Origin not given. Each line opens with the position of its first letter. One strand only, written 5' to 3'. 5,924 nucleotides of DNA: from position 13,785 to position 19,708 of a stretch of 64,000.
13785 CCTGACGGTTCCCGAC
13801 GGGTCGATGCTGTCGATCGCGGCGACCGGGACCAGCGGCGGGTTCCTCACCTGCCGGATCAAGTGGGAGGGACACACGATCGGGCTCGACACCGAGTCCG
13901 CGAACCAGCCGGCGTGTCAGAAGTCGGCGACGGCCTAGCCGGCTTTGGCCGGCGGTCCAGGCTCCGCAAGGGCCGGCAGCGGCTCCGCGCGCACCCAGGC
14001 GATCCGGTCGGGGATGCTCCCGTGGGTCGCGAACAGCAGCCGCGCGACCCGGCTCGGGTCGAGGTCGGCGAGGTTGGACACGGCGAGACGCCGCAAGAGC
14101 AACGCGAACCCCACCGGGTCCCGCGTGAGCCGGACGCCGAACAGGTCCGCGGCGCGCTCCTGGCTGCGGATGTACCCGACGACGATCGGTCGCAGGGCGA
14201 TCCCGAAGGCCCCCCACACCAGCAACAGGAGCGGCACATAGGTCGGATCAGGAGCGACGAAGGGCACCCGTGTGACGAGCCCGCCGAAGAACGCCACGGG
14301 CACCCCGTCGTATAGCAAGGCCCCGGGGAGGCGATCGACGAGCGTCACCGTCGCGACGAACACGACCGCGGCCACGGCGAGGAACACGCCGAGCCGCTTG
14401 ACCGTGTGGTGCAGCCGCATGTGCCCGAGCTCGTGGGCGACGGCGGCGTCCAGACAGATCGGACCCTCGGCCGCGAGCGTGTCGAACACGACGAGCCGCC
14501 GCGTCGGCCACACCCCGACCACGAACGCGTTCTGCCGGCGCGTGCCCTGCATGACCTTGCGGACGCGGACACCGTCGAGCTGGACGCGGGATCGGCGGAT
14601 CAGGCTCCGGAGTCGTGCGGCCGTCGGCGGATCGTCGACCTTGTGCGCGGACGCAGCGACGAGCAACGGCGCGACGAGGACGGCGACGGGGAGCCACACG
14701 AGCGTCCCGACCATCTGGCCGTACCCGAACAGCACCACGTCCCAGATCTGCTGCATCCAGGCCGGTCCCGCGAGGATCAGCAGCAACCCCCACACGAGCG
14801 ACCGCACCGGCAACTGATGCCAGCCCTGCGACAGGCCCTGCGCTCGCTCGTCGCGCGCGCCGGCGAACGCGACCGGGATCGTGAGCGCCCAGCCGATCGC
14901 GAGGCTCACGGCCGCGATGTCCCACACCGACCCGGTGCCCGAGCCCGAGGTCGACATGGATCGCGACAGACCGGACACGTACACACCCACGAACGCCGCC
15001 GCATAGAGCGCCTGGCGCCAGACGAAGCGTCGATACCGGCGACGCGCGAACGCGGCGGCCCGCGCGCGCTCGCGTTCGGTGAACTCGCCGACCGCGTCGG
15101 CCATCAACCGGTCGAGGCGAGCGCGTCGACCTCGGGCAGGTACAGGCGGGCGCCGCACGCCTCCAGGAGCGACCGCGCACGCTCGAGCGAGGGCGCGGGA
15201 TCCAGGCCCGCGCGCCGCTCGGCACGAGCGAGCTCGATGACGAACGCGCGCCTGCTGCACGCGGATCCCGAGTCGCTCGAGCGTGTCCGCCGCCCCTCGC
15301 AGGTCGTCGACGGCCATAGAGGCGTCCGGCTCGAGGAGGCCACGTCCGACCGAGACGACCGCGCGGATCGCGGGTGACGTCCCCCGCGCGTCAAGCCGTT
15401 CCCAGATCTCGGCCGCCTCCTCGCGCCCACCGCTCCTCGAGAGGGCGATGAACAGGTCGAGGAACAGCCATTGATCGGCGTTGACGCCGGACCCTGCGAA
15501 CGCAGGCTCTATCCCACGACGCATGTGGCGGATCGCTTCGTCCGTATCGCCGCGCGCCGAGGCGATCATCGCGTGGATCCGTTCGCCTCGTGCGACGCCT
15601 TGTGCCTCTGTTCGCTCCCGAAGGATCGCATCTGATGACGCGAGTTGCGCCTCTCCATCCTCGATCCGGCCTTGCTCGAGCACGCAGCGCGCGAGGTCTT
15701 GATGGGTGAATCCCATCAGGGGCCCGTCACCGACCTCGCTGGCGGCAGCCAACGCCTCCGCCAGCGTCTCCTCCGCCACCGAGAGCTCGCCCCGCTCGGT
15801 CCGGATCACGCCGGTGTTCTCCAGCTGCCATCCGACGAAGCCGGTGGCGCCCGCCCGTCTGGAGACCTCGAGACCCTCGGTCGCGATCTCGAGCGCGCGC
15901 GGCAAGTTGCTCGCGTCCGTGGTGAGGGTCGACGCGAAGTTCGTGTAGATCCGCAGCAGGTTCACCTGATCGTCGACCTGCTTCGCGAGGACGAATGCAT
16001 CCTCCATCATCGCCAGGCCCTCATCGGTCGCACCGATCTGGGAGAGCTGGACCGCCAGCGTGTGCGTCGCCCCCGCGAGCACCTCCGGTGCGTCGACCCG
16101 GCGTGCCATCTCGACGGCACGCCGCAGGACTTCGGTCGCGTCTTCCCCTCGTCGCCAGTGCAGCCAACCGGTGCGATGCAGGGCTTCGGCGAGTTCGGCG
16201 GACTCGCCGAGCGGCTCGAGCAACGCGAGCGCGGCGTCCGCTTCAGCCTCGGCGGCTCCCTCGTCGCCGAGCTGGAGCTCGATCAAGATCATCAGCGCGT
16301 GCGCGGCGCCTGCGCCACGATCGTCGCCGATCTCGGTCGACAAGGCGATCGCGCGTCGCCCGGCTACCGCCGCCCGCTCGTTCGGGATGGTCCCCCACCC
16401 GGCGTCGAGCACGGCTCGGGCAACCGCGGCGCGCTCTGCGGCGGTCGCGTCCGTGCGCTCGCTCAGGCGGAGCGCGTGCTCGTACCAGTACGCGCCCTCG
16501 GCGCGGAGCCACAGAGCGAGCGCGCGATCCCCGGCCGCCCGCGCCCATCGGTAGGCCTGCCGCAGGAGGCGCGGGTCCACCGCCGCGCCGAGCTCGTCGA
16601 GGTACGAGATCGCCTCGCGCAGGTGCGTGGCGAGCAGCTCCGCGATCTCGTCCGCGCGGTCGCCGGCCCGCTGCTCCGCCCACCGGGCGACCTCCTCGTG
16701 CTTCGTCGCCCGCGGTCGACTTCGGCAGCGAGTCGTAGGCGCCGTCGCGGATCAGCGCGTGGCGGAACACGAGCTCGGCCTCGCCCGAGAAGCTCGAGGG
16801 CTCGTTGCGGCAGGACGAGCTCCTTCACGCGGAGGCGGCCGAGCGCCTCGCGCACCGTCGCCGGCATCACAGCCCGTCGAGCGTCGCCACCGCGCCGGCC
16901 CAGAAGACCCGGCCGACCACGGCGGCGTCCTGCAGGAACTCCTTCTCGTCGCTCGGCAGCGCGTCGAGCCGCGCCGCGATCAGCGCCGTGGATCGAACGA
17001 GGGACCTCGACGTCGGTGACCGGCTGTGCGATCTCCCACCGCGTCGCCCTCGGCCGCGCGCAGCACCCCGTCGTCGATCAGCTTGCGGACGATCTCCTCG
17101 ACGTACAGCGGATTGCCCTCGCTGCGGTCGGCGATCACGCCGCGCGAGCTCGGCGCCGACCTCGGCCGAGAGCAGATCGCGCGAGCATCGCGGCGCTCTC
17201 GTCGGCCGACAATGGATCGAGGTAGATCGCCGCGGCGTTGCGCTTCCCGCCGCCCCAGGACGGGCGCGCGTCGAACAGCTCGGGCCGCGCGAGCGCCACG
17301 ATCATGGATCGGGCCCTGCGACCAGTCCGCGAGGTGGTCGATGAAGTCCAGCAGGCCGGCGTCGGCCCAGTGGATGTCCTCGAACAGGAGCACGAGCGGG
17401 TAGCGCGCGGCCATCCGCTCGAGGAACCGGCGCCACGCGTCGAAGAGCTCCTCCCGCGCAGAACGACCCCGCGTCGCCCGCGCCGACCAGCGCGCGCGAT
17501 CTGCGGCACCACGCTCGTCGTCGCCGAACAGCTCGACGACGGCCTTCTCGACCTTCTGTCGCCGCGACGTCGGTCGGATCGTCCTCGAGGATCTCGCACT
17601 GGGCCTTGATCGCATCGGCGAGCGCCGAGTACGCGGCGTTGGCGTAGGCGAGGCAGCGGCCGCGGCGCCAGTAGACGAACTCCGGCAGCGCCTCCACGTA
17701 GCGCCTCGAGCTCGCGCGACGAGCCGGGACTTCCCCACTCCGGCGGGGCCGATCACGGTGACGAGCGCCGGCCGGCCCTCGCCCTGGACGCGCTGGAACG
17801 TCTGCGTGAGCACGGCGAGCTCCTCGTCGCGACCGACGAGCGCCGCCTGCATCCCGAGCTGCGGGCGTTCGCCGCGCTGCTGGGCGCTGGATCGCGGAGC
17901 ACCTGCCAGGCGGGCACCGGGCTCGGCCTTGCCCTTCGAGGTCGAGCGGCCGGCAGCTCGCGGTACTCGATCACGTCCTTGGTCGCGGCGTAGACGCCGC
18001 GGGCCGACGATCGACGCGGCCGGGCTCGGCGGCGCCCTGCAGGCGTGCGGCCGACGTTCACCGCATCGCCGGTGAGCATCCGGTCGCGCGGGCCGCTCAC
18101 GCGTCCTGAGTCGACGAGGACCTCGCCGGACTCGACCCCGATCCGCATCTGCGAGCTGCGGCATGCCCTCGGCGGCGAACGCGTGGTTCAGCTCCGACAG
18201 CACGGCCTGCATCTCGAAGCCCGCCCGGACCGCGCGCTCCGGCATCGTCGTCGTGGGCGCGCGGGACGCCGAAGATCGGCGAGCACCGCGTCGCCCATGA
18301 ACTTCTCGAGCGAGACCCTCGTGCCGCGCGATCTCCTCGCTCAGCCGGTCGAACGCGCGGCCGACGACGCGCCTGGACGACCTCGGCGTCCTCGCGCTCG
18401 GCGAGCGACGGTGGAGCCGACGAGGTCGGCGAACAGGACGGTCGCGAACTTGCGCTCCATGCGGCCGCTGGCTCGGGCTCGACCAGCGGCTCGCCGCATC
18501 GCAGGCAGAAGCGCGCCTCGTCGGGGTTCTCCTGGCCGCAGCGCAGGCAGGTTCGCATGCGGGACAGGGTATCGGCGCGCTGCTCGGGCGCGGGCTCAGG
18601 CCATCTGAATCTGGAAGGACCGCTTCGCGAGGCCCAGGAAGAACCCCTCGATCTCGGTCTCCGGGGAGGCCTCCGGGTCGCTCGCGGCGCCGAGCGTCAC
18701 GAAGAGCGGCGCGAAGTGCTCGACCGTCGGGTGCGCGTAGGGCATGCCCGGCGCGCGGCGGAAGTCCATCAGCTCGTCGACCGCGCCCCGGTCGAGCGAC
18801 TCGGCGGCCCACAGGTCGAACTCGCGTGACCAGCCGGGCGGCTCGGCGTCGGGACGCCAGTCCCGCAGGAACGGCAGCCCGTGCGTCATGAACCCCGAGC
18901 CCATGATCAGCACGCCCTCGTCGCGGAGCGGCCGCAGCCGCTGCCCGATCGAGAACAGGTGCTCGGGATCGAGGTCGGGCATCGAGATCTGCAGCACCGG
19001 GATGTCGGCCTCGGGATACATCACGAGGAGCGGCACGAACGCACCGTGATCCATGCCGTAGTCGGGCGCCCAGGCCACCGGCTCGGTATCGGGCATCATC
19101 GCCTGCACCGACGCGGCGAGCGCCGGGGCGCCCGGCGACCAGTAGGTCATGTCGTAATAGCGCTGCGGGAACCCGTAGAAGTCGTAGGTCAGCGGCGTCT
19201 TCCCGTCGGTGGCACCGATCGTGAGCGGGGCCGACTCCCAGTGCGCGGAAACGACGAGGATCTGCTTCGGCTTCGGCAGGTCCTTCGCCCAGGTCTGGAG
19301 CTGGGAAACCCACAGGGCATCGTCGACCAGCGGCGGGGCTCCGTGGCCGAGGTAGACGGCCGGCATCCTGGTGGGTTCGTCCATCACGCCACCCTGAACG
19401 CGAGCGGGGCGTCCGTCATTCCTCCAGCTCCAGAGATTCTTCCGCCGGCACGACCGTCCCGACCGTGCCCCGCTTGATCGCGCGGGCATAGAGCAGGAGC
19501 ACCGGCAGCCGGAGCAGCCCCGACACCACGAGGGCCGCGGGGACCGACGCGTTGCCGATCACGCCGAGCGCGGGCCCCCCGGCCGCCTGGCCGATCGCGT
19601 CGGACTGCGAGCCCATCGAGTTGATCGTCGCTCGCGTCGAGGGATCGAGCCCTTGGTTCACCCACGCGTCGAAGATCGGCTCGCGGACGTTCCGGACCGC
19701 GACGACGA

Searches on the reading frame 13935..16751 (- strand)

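Call 43: search_protein_families(library=pfam, proteins=[window:13935-16751:-], max_evalue=0.00001)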
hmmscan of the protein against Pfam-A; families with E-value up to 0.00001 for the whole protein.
window:13935-16751:- (938 aa): 1 family
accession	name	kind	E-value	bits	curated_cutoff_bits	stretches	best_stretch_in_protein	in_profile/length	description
PF01435.24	Peptidase_M48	-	3e-15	56.9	20.3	1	714-921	11-183/186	Peptidase family M48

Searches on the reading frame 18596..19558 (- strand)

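Call 43: search_protein_families(library=pfam, proteins=[window:18596-19558:-], max_evalue=0.00001)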
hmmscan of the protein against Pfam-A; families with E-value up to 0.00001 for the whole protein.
window:18596-19558:- (320 aa): 1 family
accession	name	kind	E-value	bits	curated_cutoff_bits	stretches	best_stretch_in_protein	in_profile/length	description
PF02900.23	LigB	-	2e-28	99.7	26.3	1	85-295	32-249/269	Catalytic LigB subunit of aromatic ring-opening dioxygenase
